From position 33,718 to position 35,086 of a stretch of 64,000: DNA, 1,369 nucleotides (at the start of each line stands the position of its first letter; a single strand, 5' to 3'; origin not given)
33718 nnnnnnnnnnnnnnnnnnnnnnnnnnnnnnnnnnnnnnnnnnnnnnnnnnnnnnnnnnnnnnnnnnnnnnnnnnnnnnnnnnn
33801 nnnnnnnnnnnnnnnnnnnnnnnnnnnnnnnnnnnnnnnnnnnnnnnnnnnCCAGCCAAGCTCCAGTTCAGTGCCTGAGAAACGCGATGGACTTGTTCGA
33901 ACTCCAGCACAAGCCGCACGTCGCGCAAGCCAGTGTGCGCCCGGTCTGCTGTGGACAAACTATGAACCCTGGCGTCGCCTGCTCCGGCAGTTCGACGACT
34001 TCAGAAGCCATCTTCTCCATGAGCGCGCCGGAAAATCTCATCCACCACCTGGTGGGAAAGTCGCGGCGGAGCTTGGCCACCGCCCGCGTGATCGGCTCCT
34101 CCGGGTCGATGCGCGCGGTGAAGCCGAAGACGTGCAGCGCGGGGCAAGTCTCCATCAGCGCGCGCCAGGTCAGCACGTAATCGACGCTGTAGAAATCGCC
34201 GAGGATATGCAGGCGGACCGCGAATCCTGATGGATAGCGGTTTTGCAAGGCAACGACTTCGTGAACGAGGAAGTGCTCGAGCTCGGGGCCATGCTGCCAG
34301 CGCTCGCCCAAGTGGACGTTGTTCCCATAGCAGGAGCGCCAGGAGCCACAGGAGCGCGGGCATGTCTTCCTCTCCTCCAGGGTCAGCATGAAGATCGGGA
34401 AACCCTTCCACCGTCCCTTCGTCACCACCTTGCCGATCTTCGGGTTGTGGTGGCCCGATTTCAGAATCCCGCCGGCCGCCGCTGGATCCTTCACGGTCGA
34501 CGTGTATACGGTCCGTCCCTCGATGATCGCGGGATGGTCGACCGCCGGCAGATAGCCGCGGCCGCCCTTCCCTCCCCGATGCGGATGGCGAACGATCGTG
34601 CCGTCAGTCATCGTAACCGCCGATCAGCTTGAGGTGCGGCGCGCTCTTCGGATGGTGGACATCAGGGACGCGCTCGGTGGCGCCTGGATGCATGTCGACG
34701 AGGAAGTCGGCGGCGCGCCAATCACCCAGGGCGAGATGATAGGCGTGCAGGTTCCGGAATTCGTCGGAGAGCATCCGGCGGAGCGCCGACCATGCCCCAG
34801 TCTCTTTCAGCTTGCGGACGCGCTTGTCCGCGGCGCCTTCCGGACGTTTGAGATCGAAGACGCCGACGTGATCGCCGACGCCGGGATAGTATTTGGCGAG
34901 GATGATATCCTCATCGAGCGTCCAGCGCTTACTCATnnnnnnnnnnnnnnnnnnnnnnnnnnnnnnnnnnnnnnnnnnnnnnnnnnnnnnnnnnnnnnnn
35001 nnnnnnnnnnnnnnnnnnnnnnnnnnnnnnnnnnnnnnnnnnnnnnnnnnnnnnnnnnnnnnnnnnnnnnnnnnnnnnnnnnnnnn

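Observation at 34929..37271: C5-cytosine methyltransferase whose variable region is about 8 tandem 40-aa repeats: possibly a highly multispecific phage methyltransferase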

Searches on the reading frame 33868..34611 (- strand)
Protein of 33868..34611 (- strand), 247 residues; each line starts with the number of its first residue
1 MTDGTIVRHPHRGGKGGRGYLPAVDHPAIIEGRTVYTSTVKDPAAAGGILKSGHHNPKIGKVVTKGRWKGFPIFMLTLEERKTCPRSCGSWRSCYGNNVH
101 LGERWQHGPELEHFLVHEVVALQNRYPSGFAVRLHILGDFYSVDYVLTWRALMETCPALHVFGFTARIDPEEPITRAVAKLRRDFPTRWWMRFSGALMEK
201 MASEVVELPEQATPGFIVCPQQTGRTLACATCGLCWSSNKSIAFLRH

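Call 53: search_protein_families(library=phrogs, max_evalue=0.001, proteins=[window:33868-34611:-])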
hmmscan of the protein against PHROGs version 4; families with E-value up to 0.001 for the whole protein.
window:33868-34611:- (247 aa): 2 families
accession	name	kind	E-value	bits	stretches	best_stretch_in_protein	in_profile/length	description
phrog_2554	-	unknown function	2e-30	107.3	1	78-247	343-512/529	-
phrog_1392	-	unknown function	8.4e-10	39.4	1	127-245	143-276/296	-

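Call 54: search_protein_families(library=pfam, max_evalue=0.001, proteins=[window:33868-34611:-])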
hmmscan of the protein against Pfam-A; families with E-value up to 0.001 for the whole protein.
window:33868-34611:- (247 aa): 2 families
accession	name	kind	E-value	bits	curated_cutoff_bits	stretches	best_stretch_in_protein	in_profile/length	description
PF23872.1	DUF7227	-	1.1e-06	28.8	27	0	214-241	175-202/223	Domain of unknown function (DUF7227)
PF17338.8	GP88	-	5e-05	23.7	24.4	0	124-166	90-136/230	Gene product 88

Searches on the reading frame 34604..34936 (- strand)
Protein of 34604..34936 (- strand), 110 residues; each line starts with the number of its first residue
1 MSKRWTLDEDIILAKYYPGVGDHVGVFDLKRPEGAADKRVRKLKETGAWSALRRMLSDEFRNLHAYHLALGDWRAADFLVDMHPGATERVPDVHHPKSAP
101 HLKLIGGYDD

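Call 53: search_protein_families(library=phrogs, max_evalue=0.001, proteins=[window:34604-34936:-])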
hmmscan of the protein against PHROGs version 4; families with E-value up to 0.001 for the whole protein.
window:34604-34936:- (110 aa): 0 families

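Call 54: search_protein_families(library=pfam, max_evalue=0.001, proteins=[window:34604-34936:-])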
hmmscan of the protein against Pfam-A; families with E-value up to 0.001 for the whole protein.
window:34604-34936:- (110 aa): 0 families
